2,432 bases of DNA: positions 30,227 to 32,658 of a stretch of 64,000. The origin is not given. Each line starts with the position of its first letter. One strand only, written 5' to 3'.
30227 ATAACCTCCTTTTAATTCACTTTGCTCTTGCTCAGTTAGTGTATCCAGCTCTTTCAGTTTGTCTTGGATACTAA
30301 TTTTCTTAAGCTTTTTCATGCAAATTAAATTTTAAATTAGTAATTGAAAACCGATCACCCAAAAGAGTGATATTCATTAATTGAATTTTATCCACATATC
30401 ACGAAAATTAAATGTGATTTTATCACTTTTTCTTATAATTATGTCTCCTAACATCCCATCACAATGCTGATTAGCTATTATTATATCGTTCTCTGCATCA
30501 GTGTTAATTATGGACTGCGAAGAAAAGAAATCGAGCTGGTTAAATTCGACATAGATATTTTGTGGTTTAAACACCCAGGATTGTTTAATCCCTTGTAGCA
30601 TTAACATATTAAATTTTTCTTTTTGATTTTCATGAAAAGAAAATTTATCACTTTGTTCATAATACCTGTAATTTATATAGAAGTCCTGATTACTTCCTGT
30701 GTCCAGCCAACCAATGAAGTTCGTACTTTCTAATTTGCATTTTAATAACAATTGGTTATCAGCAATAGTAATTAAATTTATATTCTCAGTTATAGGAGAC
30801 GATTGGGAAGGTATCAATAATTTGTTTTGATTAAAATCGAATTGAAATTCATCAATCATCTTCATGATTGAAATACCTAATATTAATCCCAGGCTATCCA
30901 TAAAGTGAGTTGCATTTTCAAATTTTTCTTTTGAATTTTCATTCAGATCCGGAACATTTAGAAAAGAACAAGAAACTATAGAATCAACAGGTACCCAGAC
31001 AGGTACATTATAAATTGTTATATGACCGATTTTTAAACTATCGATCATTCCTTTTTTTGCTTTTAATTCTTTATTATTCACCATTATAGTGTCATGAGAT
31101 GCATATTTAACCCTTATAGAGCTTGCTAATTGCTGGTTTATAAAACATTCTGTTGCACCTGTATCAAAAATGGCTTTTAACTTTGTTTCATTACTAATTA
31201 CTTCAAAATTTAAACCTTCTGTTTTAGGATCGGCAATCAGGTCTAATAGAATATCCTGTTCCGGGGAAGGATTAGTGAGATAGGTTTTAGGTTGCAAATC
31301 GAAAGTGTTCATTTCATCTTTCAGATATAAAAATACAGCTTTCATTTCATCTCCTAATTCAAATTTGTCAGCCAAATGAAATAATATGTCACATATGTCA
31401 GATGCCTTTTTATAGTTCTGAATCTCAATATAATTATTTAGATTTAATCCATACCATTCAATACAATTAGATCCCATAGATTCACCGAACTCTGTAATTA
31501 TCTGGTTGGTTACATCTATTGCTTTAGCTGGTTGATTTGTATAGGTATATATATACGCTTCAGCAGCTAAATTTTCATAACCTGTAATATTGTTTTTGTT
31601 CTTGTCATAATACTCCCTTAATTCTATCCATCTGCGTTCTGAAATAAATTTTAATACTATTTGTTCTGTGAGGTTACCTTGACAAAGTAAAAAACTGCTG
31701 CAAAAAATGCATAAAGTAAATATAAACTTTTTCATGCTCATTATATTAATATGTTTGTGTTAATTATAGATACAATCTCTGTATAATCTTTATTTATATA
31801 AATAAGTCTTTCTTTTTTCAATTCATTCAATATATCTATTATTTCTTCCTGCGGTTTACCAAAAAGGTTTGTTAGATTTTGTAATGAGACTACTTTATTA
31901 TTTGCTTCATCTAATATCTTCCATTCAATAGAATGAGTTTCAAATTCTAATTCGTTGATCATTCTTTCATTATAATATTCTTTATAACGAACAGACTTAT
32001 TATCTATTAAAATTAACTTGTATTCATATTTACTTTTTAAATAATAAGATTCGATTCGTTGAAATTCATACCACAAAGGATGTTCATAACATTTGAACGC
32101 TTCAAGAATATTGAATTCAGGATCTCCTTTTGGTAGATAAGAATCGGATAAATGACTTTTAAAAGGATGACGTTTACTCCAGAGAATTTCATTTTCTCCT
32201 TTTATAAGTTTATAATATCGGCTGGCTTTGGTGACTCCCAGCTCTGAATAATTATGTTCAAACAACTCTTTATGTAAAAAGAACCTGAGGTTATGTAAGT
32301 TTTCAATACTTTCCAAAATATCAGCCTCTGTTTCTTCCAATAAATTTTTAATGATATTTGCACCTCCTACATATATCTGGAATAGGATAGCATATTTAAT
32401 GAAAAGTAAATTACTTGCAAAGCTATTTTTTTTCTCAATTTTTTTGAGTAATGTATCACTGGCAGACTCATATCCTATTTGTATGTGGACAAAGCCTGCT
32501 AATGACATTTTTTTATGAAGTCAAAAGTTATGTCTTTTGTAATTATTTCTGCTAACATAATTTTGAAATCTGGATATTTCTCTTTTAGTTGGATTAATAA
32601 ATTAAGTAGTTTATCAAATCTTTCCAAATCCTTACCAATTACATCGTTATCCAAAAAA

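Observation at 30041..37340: AT-rich 7.3-kb island encoding an unclassified RiPP-like pathway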

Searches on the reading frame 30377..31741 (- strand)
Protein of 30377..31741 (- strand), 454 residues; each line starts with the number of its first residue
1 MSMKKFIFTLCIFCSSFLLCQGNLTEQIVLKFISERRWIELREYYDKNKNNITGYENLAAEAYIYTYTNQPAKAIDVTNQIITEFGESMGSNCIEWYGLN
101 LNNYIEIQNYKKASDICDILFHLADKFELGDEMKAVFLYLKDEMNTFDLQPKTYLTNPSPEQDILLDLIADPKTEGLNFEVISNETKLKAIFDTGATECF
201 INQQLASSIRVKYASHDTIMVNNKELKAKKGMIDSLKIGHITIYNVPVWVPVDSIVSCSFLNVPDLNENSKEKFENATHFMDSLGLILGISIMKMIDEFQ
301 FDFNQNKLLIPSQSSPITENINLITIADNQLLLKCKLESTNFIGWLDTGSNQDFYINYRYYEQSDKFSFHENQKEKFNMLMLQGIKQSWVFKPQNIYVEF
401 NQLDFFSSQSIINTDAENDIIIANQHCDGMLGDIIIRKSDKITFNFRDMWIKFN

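Call 3: search_protein_families(library=pfam, proteins=[window:30377-31741:-], max_evalue=0.1)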
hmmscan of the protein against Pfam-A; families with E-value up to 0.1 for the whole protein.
window:30377-31741:- (454 aa): 4 families
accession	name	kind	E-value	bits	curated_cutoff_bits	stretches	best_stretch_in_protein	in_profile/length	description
PF13650.11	Asp_protease_2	-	1.6e-11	45.1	24.3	1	183-250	5-75/90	Aspartyl protease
PF13975.11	gag-asp_proteas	-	3.2e-10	40.9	28.2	1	183-251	5-76/92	gag-polyprotein putative aspartyl protease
PF00077.25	RVP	-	0.033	14.9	20.7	0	181-205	9-33/101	Retroviral aspartyl protease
PF21656.2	DUF6859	-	0.076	13.5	27.1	0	325-392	4-69/96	Domain of unknown function (DUF6859)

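Call 4: search_protein_families(library=ncbifam, proteins=[window:30377-31741:-], max_evalue=0.1)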
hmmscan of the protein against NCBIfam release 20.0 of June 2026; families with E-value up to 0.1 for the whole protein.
window:30377-31741:- (454 aa): 1 family
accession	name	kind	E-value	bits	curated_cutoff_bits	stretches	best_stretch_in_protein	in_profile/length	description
TIGR02281.1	clan_AA_DTGA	subfamily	1.6e-07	31.5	57.95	1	184-263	19-101/121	TIGR02281 family clan AA aspartic protease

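Call 11: find_homologous_proteins(query=window:30377-31741:-)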
Query window:30377-31741:- (454 aa): 3 proteins with E <= 0.001 among 2949 candidates.
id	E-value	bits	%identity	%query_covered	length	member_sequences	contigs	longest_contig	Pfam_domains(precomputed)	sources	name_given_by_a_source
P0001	0.0e+0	1026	100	100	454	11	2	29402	PF13650.12,PF13975.12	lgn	-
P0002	1.2e-6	46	21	79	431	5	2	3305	PF13650.12,PF13975.12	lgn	-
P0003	6.8e-5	40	20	99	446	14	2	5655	PF13650.12,PF13975.12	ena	-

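Call 13: find_encoding_contigs(protein=P0001, flank=10000)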
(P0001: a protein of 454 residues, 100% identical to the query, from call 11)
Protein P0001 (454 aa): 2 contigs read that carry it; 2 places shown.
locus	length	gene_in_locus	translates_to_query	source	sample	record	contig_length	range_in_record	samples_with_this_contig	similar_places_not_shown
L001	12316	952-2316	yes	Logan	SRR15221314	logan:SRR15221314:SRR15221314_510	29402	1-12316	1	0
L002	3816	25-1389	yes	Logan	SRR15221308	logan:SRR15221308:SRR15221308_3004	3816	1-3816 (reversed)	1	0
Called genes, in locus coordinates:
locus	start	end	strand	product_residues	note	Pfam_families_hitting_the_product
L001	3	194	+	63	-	?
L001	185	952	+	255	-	-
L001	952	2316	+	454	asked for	PF13650:Asp_protease_2, PF13975:gag-asp_proteas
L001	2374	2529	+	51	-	-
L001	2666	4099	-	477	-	PF00593:TonB_dep_Rec_b-barrel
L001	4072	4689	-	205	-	PF07715:Plug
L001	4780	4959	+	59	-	-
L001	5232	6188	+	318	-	PF01261:AP_endonuc_2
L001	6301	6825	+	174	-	PF03729:DUF308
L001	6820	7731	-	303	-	PF12833:HTH_18, PF00165:HTH_AraC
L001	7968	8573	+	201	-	PF00440:TetR_N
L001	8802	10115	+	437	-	PF02321:OEP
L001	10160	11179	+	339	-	PF25917:BSH_RND (weak), PF25973:BSH_CzcB (weak), PF25984:BSH_YknX (weak), PF25944:Beta-barrel_RND (weak), PF25954:Beta-barrel_RND_2, PF25967:RND-MFP_C (weak), PF25975:CzcB_C (weak), PF25989:YknX_C, +1 more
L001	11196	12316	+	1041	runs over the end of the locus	PF00873:ACR_tran, PF03176:MMPL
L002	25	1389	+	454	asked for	PF13650:Asp_protease_2, PF13975:gag-asp_proteas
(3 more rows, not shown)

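Call 14: find_encoding_contigs(protein=P0002, flank=10000)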
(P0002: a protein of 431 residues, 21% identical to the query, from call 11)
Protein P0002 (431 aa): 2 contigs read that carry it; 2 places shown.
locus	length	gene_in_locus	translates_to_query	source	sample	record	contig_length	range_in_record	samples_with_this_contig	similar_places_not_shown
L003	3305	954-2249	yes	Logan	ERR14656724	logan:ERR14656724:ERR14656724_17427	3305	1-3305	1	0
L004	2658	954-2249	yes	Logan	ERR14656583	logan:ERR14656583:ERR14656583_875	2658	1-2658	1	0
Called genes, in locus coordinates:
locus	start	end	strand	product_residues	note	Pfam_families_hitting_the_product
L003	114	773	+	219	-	PF00302:CAT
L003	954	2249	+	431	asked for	PF13650:Asp_protease_2, PF13975:gag-asp_proteas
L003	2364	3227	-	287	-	PF12833:HTH_18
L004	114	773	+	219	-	PF00302:CAT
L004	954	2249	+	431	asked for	PF13650:Asp_protease_2, PF13975:gag-asp_proteas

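Call 15: find_encoding_contigs(protein=P0003, flank=10000)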
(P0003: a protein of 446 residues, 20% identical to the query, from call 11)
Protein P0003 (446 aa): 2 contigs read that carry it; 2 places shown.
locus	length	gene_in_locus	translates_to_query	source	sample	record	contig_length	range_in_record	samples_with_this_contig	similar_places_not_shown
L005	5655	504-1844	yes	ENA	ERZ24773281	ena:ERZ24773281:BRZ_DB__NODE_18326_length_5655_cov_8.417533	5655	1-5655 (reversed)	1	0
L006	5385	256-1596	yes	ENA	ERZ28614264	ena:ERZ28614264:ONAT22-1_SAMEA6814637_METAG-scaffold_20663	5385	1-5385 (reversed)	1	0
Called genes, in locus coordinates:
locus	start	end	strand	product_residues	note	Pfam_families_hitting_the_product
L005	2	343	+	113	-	?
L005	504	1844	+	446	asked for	PF13650:Asp_protease_2, PF13975:gag-asp_proteas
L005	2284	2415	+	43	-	-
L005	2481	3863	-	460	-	PF12708:Pect-lyase_RHGA_epim, PF00295:Glyco_hydro_28, PF13229:Beta_helix (faint)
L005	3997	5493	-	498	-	PF07690:MFS_1, PF00854:PTR2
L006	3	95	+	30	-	?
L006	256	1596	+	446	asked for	PF13650:Asp_protease_2, PF13975:gag-asp_proteas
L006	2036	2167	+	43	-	-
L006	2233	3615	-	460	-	PF12708:Pect-lyase_RHGA_epim, PF00295:Glyco_hydro_28, PF13229:Beta_helix (faint)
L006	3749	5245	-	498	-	PF07690:MFS_1, PF00854:PTR2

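Call 101: search_protein_representatives(protein=window:30377-31741:-)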
Query: 454 residues. Proteins with E-value up to 0.001 (for the whole library): 265; up to 1e-10: 104; up to 1e-30: 4. The best 150 are listed.
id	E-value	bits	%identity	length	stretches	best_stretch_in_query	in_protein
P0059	7.3e-147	506.2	100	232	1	3-230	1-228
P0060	6.8e-55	203.2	33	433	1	4-451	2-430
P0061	4.8e-37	144.4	25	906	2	30-451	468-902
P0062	4.8e-33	131.2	32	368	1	65-450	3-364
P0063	6.7e-26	107.6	27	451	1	3-370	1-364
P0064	4.7e-25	104.9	27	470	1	3-452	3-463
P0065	7.8e-24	100.8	28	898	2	3-369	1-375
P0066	8.5e-24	100.7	24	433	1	29-451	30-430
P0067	1.7e-23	99.7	29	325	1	10-307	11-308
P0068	5.4e-23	98.1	25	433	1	21-453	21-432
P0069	1.1e-22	97.0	26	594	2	28-451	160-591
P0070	1.4e-22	96.7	25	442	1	23-453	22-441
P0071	4.4e-22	95.0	26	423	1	4-449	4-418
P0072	1.9e-21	93.0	28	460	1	3-391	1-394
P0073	2.2e-21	92.8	30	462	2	177-449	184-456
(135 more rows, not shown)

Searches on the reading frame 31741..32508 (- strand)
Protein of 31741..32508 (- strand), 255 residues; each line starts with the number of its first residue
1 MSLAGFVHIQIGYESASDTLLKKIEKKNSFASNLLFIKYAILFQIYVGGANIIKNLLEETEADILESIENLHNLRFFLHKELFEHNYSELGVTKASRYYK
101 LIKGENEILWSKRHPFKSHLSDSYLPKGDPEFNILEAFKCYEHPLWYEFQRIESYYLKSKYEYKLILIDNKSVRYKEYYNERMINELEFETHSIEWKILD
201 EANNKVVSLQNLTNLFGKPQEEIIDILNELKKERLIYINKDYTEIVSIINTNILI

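Call 3: search_protein_families(library=pfam, proteins=[window:31741-32508:-], max_evalue=0.1)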
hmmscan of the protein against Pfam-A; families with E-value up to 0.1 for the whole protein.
window:31741-32508:- (255 aa): 1 family
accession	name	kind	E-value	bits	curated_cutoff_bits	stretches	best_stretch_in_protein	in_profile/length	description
PF04055.27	Radical_SAM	-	0.0089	16.7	29.5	0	4-69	100-164/166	Radical SAM superfamily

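Call 4: search_protein_families(library=ncbifam, proteins=[window:31741-32508:-], max_evalue=0.1)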
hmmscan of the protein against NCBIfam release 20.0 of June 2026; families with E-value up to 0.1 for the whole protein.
window:31741-32508:- (255 aa): 3 families
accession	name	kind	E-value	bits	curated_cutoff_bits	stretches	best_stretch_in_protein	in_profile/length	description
TIGR03975.1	rSAM_ocin_1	subfamily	0.00058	18.5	281.85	1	2-69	359-425/606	RiPP maturation radical SAM C-methyltransferase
TIGR04072.2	rSAM_ladder_B12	equivalog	0.009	14.7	360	1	2-75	278-350/443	lipid biosynthesis B12-binding/radical SAM protein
TIGR02026.1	BchE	equivalog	0.042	12.7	481.35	1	4-71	296-362/497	magnesium-protoporphyrin IX monomethyl ester anaerobic oxidative cyclase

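Call 79: predict_structure(alignment_id=A4)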
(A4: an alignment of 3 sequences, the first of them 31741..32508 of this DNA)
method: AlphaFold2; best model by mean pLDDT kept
length: 255 residues; sequences in the alignment: 3
mean_pLDDT: 38.1   pTM: 0.28
mean pLDDT of the five models: 38.1, 36.7, 36.5, 33.0, 32.5
residues with pLDDT >= 90: 0; 70-90: 6; 50-70: 44; < 50: 205
segments of 3 or more residues with pLDDT < 50: 1-173, 179-182, 189-206, 235-240
pLDDT, mean of each block of 10 residues (from residue 1): 22 26 34 43 30 32 38 30 23 22 26 25 26 30 31 33 42 47 49 42 49 72 66 50 57 51
secondary structure, 60 per line:
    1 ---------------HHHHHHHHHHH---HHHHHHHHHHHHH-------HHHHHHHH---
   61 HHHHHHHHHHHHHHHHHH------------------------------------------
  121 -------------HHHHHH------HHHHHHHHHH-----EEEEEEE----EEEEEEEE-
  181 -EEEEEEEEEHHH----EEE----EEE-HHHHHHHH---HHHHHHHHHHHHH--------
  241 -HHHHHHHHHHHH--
elements in order: H16-26 H30-42 H50-57 H61-78 H134-139 H146-155 E161-167 E172-179 E182-190 E198-200 E205-207 H209-216 H220-232 H242-253

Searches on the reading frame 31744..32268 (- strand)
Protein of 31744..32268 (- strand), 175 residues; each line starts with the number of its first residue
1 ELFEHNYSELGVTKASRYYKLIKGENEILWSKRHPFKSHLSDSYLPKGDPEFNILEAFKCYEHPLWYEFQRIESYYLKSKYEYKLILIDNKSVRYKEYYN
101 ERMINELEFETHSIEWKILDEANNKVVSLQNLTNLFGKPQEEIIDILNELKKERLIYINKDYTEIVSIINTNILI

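Call 61: search_protein_families(library=pfam, alignment_id=A2, max_evalue=1)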
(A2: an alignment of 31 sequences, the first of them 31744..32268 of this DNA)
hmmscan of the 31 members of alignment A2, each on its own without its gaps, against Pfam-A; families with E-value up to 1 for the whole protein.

A. member 1, window:31744-32268:- (175 aa): 0 families

B. families by the number of members that match (of 31 scanned): 28 families (the first 25 are shown)
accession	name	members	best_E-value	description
PF21128.4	MCM4_WHD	4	0.001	MCM4, winged helix domain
PF21100.3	MCM_C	2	0.015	MCM protein C-terminal winged helix-turn-helix domain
PF23159.1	WH_Rok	2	0.02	Repressor Rok winged helix domain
PF05584.17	Sulfolobus_pRN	1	0.0018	Sulfolobus plasmid regulatory protein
PF09062.15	Endonuc_subdom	1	0.016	PI-PfuI Endonuclease subdomain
PF22022.2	Phage_int_M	1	0.02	Phage integrase central domain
PF01475.25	FUR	1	0.02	Ferric uptake regulator family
PF08784.17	RPA_C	1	0.027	Replication protein A C terminal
PF09001.16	DUF1890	1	0.032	Domain of unknown function (DUF1890)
PF10264.15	Stork_head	1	0.032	Winged helix Storkhead-box1 domain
PF23870.1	DUF7225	1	0.041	Domain of unknown function (DUF7225)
PF11071.14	Nuc_deoxyri_tr3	1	0.041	Nucleoside 2-deoxyribosyltransferase YtoQ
PF03405.20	FA_desaturase_2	1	0.046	Fatty acid desaturase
PF12799.13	LRR_4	1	0.054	Leucine Rich repeats (2 copies)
PF00169.35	PH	1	0.058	PH domain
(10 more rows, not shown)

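Call 80: search_solved_structures(query=A2, max_evalue=10)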
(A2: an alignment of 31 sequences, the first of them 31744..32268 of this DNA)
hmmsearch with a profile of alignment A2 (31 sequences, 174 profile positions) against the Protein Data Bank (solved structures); distinct sequences matched with E-value up to 10: 5.
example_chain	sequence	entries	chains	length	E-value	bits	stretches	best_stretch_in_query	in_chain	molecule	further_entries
3j7a_2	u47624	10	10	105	0.11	15.4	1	92-154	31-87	40S ribosomal protein eS25 | 40S ribosomal protein S25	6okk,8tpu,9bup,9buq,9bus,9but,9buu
5wgg_A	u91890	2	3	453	0.63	12.9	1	105-170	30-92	Radical SAM domain protein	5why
7kd3_A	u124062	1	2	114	1.5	11.7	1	106-156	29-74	Putative transcriptional regulator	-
4i5q_A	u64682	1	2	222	1.6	11.6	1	135-167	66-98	Thiol:disulfide interchange protein DsbC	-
4ilf_A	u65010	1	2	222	1.6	11.6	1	135-167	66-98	Thiol:disulfide interchange protein DsbC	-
